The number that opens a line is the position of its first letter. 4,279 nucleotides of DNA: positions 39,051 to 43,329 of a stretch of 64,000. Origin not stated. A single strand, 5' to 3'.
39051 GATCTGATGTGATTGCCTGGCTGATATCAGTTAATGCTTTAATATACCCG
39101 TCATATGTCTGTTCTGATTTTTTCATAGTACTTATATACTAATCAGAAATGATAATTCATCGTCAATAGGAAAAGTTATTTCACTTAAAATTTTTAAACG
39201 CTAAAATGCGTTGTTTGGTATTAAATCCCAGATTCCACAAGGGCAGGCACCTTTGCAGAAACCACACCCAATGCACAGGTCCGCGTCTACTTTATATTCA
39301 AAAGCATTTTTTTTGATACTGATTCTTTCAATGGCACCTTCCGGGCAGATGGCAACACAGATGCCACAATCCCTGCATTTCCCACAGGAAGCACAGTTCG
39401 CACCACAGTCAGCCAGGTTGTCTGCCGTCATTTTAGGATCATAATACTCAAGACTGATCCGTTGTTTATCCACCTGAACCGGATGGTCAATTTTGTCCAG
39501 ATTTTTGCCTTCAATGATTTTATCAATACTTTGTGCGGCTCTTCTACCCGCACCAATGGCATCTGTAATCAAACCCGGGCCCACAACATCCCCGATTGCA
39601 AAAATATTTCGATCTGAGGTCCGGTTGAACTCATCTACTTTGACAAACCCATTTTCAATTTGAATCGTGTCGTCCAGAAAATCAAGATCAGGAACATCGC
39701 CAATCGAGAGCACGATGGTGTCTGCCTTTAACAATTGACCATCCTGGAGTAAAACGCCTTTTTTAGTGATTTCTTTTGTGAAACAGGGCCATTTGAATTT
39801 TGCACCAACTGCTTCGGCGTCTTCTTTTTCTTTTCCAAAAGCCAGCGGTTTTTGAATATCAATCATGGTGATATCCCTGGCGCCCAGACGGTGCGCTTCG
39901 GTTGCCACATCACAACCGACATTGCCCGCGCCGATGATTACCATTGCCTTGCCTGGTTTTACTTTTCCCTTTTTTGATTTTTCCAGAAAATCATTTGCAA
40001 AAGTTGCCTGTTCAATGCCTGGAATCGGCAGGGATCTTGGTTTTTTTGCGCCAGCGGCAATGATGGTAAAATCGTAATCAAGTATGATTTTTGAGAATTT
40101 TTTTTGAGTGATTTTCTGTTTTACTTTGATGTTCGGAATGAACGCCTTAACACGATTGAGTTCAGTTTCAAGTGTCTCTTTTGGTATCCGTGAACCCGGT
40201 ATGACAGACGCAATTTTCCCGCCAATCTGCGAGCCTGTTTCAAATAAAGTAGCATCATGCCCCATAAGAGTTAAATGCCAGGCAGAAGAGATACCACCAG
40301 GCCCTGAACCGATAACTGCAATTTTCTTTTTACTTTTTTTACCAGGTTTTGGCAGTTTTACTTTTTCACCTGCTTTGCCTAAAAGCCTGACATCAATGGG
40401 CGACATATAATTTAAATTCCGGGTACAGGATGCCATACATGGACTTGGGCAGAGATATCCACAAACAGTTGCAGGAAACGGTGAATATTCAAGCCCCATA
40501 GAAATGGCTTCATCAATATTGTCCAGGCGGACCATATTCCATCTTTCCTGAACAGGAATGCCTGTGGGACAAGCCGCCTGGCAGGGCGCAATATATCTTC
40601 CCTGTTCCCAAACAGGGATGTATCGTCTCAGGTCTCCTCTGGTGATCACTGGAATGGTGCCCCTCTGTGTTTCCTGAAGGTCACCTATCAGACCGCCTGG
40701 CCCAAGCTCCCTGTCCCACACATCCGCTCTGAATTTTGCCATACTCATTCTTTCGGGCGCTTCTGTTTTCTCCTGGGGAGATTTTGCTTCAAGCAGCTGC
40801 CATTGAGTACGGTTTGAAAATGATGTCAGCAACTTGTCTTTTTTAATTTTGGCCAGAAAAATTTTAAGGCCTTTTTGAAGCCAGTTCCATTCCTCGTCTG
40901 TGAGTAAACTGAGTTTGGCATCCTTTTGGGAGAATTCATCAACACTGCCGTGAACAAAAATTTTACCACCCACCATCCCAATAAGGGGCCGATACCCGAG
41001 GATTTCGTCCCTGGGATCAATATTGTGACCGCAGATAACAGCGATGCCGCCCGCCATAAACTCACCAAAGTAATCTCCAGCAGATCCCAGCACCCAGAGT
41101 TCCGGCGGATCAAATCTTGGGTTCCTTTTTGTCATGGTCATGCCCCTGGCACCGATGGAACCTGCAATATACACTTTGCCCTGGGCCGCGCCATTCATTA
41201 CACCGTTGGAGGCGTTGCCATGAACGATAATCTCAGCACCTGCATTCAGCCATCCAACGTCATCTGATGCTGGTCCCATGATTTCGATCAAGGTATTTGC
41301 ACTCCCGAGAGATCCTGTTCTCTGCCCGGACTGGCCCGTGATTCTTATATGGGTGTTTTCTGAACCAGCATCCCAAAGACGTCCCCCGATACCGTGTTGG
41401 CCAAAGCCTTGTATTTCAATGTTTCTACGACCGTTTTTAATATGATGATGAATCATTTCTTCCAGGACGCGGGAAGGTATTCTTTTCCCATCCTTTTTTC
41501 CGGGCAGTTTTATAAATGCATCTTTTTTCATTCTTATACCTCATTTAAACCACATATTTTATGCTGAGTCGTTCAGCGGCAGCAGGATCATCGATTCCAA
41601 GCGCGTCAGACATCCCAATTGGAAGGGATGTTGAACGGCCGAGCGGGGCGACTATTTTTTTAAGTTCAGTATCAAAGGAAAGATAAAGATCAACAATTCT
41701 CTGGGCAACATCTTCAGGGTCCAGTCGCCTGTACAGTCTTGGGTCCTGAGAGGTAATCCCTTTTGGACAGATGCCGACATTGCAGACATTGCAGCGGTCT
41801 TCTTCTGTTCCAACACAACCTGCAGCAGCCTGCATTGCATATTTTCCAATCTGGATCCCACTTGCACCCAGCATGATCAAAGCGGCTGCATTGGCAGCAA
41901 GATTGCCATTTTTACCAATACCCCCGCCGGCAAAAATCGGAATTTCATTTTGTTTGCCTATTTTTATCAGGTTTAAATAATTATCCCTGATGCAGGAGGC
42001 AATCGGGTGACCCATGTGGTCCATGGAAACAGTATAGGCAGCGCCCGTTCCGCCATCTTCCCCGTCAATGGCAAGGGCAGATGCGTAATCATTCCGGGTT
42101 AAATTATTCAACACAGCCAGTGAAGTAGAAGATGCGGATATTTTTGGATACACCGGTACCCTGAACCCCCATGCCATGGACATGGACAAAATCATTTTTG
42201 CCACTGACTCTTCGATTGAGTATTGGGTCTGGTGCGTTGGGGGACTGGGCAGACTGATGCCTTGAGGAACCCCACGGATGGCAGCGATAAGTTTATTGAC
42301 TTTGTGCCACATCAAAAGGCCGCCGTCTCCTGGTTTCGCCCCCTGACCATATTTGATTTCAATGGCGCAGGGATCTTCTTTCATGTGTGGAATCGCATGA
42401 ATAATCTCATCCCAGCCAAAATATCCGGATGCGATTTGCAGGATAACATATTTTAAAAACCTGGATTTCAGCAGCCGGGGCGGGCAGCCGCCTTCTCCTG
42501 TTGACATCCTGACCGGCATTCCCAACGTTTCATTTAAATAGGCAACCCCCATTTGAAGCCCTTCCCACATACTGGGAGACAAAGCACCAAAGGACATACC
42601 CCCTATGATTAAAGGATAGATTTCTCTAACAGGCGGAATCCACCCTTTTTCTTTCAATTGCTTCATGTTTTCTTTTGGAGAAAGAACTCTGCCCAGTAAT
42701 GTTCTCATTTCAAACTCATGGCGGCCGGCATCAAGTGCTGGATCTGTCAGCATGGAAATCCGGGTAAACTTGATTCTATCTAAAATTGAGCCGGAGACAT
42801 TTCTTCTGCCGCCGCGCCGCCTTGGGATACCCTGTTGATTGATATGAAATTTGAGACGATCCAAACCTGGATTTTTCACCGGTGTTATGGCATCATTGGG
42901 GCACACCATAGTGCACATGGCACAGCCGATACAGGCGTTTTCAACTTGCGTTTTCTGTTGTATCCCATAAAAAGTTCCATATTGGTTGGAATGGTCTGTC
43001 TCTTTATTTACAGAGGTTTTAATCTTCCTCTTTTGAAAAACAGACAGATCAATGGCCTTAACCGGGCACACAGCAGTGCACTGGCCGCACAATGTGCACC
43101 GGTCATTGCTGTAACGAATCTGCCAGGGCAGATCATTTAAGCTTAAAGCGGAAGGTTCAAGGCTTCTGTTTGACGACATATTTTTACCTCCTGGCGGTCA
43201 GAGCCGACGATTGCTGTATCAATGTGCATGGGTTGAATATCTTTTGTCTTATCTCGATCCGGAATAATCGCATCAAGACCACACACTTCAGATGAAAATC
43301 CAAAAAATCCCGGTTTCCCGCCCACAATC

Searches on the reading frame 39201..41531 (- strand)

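Call 40: search_protein_families(library=pfam, proteins=[window:39201-41531:-])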
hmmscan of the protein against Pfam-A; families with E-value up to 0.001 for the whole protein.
window:39201-41531:- (776 aa): 17 families
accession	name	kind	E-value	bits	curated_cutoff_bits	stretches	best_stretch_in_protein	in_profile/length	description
PF07992.20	Pyr_redox_2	-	3.2e-37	129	26.1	1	403-662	2-291/291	Pyridine nucleotide-disulphide oxidoreductase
PF01493.24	GXGXG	-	1.9e-13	50.8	32.5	1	58-203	30-172/190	GXGXG motif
PF13450.12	NAD_binding_8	-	9.2e-10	39.1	21.9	1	406-443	1-38/68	NAD(P)-binding Rossmann-like domain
PF13738.12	Pyr_redox_3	-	1.8e-09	37.7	30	1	485-566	124-202/305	Pyridine nucleotide-disulphide oxidoreductase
PF12838.12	Fer4_7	-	1.7e-08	35.3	27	1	718-767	1-52/52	4Fe-4S dicluster domain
PF00070.33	Pyr_redox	-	1.1e-07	32.7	22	1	530-574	2-52/82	Pyridine nucleotide-disulphide oxidoreductase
PF14691.11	Fer4_20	-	2.5e-07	30.9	25.8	1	315-384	30-100/113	Dihydroprymidine dehydrogenase domain II, 4Fe-4S cluster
PF01266.30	DAO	-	8.2e-06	26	27.9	0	403-438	1-37/353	FAD dependent oxidoreductase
PF00037.32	Fer4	-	1.6e-05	25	21.1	1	746-766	1-21/24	4Fe-4S binding domain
PF01262.27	AlaDh_PNT_C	-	2.6e-05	24.2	23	0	522-561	21-61/214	Alanine dehydrogenase/PNT, C-terminal domain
PF13187.11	Fer4_9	-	3.3e-05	24.2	27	1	718-766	1-50/52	4Fe-4S dicluster domain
PF01593.30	Amino_oxidase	-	5.5e-05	23.1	19.8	0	412-443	2-33/443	Flavin containing amine oxidoreductase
PF14697.11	Fer4_21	-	0.00011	22.6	35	1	718-765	7-53/59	4Fe-4S dicluster domain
PF00743.25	FMO-like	-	0.00012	21.2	22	0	503-551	159-207/532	Flavin-binding monooxygenase-like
PF01134.28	GIDA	-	0.00029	20.5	22.1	0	403-433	1-32/391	Glucose inhibited division protein A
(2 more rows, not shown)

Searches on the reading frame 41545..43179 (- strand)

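Call 40: search_protein_families(library=pfam, proteins=[window:41545-43179:-])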
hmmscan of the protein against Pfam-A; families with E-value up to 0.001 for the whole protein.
window:41545-43179:- (544 aa): 12 families
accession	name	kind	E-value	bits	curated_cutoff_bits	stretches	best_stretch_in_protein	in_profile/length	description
PF01645.23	Glu_synthase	-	1.5e-58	199.2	20.4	1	175-514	54-367/369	Conserved region in glutamate synthase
PF12838.12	Fer4_7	-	2.7e-10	41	27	1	27-97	1-52/52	4Fe-4S dicluster domain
PF00037.32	Fer4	-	2.9e-10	40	21.1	2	23-43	3-23/24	4Fe-4S binding domain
PF13484.11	Fer4_16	-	8e-10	39.8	30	1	27-95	1-65/66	4Fe-4S double cluster binding domain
PF14697.11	Fer4_21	-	3.2e-08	34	35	1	75-99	33-58/59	4Fe-4S dicluster domain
PF13187.11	Fer4_9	-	1.5e-07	31.8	27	1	27-98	1-52/52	4Fe-4S dicluster domain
PF13237.11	Fer4_10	-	3.9e-07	30.3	25.5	1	21-94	2-53/53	4Fe-4S dicluster domain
PF12837.12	Fer4_6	-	4.3e-07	30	25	1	21-43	2-24/24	4Fe-4S binding domain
PF13183.11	Fer4_8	-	1.1e-06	29.5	27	1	26-96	3-67/68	4Fe-4S dicluster domain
PF25160.1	LdpA_Fe-S-bd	-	1.2e-06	28.7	27.6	0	24-44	24-44/49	LdpA Fe-S cluster-binding domain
PF12797.12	Fer4_2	-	5.5e-05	23.3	24.5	1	21-40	3-22/22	4Fe-4S binding domain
PF13534.11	Fer4_17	-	0.00044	21.2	22.2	0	27-96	1-59/61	4Fe-4S dicluster domain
